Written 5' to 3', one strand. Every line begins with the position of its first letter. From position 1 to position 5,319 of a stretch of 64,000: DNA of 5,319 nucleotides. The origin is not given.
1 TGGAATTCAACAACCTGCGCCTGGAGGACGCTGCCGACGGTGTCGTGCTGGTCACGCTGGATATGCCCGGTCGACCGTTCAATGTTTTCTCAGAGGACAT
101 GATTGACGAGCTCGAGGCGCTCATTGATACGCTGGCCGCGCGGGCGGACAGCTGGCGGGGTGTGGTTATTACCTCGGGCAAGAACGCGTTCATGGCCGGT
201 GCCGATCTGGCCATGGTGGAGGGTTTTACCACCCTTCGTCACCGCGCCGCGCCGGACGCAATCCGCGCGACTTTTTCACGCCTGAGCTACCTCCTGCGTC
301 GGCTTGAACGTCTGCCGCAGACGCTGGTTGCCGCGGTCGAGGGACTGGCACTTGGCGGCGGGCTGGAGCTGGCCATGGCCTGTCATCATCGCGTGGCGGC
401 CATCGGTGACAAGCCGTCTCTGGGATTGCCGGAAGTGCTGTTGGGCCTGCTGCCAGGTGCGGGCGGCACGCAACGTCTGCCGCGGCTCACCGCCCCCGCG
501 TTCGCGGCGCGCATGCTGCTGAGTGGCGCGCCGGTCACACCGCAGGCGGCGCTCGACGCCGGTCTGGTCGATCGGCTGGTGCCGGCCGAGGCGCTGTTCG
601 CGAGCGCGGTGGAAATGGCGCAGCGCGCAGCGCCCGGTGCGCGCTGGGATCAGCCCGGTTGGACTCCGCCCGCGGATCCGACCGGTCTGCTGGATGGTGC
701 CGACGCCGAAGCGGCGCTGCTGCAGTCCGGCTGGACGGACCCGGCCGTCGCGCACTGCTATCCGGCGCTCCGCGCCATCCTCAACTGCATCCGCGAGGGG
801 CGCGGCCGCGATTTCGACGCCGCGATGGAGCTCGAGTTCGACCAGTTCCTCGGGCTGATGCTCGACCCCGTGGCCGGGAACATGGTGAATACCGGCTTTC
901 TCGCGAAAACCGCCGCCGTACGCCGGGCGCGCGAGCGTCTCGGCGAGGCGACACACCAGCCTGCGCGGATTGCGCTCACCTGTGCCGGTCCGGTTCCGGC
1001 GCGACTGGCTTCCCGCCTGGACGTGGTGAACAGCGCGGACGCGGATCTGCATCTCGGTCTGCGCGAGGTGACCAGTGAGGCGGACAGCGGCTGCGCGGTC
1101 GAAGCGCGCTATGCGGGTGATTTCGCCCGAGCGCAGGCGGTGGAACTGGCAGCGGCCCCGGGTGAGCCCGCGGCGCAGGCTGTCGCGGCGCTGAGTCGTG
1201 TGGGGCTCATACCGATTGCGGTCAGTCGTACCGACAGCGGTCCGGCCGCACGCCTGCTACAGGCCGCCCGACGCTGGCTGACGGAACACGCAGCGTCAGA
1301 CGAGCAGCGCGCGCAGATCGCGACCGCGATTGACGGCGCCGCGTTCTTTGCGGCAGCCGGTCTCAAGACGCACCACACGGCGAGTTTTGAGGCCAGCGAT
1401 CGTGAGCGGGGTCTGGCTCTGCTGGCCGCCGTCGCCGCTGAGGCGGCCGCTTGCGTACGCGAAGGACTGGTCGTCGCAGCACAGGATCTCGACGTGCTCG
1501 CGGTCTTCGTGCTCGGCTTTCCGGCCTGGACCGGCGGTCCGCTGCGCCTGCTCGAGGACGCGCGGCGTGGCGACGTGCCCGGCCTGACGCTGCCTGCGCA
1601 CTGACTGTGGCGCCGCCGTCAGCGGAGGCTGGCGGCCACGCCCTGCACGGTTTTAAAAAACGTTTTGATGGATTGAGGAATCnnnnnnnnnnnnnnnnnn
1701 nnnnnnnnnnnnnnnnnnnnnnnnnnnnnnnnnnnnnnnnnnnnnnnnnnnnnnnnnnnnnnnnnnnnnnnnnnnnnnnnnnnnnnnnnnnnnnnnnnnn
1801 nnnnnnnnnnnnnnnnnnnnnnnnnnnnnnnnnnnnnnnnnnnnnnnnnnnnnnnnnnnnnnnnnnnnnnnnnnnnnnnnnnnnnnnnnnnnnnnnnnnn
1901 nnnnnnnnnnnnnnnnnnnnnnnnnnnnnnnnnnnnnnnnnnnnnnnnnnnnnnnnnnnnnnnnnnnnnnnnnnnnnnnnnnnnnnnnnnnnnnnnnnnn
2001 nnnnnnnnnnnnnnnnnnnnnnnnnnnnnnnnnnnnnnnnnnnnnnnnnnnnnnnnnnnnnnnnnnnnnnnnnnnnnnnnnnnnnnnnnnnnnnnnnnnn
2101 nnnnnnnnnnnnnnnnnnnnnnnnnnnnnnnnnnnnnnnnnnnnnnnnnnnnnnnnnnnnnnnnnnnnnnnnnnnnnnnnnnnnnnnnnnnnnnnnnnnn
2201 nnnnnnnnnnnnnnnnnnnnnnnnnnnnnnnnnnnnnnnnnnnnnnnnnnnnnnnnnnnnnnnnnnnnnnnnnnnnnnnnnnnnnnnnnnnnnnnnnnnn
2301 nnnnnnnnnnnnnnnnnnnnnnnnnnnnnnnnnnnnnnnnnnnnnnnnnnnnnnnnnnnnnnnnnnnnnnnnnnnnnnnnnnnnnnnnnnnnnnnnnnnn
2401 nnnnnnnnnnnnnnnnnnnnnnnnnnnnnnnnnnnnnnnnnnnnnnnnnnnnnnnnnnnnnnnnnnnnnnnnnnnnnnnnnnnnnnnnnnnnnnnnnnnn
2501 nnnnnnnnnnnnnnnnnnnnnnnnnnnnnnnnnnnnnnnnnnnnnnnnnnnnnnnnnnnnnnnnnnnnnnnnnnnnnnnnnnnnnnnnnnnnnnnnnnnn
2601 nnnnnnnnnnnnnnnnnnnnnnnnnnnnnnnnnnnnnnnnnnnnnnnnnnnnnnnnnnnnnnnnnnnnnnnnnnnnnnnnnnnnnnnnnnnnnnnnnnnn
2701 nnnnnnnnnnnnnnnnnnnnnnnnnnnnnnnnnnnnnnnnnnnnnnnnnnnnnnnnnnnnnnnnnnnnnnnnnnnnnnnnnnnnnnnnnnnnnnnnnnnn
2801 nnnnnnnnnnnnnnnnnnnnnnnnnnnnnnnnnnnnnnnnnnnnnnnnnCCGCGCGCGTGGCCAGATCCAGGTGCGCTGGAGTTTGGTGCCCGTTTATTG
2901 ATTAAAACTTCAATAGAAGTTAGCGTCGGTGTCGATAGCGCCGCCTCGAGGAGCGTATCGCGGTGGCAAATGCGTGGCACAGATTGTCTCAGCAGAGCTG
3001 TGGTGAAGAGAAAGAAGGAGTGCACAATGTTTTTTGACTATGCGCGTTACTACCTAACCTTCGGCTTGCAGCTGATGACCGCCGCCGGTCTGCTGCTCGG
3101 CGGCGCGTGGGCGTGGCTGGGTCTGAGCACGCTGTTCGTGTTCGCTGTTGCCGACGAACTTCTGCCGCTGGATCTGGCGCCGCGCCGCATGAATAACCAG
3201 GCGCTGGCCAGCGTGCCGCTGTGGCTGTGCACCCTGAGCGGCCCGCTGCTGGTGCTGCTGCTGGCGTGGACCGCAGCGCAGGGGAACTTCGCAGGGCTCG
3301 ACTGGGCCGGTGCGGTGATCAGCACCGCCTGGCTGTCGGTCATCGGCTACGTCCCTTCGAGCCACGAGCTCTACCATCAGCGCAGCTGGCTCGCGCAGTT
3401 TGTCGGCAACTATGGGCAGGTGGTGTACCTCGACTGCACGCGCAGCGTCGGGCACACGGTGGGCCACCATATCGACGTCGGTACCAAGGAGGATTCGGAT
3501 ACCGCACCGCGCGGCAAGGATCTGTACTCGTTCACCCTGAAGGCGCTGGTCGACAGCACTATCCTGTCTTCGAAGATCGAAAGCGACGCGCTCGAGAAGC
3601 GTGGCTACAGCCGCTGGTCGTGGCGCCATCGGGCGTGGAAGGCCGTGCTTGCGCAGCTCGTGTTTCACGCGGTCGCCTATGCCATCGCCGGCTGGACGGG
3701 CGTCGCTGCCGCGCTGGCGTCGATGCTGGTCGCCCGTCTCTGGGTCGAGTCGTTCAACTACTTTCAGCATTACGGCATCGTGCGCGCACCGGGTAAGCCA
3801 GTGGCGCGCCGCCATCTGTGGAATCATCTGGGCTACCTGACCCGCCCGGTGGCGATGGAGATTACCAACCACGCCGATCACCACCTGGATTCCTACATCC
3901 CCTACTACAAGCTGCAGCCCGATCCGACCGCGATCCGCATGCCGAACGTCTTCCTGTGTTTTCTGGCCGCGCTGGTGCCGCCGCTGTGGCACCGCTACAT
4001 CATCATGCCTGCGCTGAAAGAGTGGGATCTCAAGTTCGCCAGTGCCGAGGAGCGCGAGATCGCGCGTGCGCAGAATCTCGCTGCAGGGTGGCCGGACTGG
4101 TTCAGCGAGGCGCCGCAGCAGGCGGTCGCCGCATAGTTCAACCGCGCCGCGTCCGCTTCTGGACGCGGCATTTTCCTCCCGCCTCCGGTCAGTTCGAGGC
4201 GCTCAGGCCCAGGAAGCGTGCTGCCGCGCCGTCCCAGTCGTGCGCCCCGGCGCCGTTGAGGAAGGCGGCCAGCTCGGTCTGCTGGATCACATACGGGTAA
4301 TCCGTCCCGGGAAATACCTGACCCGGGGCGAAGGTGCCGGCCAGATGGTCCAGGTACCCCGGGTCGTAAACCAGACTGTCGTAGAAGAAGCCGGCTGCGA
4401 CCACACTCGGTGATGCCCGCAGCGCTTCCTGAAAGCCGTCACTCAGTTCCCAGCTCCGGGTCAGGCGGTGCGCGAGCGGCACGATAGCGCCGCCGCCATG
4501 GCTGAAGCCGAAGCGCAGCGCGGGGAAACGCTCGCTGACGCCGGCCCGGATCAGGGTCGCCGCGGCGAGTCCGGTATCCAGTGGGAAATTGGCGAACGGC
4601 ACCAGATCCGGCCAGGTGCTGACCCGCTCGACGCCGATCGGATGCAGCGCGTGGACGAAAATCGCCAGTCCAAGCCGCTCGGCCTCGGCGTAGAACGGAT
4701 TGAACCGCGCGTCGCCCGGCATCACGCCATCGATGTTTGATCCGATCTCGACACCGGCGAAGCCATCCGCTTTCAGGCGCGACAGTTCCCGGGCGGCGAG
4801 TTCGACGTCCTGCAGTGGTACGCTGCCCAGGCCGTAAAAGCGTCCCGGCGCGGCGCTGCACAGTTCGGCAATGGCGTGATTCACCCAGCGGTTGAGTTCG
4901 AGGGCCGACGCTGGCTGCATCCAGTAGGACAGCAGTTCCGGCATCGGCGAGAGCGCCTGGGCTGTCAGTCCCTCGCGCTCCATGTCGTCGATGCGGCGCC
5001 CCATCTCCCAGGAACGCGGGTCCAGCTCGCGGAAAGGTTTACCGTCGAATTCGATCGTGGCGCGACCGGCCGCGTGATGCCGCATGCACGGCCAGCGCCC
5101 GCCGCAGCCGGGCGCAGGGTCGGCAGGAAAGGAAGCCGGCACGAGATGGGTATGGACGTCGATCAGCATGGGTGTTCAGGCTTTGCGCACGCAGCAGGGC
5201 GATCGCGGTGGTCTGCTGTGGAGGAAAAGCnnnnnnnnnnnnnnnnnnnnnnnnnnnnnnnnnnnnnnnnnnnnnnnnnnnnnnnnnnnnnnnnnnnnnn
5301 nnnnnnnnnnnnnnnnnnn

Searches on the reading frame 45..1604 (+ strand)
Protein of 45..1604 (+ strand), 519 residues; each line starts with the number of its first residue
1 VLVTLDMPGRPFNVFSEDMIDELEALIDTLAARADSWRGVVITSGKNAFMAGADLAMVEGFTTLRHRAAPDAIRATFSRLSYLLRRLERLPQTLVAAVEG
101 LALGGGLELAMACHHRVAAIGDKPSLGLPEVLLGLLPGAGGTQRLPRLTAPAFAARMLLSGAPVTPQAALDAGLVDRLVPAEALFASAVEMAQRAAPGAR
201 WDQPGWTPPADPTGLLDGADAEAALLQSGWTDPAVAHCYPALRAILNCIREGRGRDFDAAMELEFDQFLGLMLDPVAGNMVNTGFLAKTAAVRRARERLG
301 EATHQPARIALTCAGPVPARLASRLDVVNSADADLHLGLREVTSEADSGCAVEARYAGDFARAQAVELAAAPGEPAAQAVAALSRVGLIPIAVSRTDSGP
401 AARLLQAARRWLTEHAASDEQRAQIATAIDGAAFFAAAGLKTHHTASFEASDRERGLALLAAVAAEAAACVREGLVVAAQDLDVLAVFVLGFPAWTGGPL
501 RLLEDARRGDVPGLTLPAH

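Call 71: search_protein_families(library=pfam, proteins=[window:45-1604:+], max_evalue=0.000001)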
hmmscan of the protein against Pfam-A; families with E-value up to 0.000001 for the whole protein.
window:45-1604:+ (519 aa): 2 families
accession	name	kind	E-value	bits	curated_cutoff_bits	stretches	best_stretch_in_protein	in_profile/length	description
PF00378.25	ECH_1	-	2.2e-35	122.6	27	1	3-196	9-191/251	Enoyl-CoA hydratase/isomerase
PF16113.10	ECH_2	-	2.4e-23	83.6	27.2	1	3-186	4-179/335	Enoyl-CoA hydratase/isomerase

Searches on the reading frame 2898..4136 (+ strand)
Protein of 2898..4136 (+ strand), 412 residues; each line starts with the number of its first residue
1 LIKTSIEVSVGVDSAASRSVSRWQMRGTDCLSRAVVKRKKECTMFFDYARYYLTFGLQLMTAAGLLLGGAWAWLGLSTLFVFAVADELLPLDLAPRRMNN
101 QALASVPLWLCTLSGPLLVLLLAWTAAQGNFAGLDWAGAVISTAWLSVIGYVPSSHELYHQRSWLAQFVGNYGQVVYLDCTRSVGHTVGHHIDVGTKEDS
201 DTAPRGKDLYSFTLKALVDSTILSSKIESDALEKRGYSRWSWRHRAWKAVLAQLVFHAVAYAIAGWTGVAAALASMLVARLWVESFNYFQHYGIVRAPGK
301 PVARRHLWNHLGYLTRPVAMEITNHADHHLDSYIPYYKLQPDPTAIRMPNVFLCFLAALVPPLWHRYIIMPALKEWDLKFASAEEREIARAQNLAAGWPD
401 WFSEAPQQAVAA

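Call 71: search_protein_families(library=pfam, proteins=[window:2898-4136:+], max_evalue=0.000001)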
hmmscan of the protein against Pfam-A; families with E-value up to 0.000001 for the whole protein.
window:2898-4136:+ (412 aa): 1 family
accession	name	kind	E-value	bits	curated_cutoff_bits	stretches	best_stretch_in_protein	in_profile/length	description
PF00487.30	FA_desaturase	-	1.1e-19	71.6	29.7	1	136-340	3-232/253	Fatty acid desaturase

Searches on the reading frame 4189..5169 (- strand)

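Call 71: search_protein_families(library=pfam, proteins=[window:4189-5169:-], max_evalue=0.000001)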
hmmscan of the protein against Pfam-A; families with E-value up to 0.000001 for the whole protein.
window:4189-5169:- (326 aa): 1 family
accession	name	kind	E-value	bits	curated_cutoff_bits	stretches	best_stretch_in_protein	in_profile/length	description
PF04909.20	Amidohydro_2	-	2.2e-28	100.3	26.4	1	3-309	1-265/289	Amidohydrolase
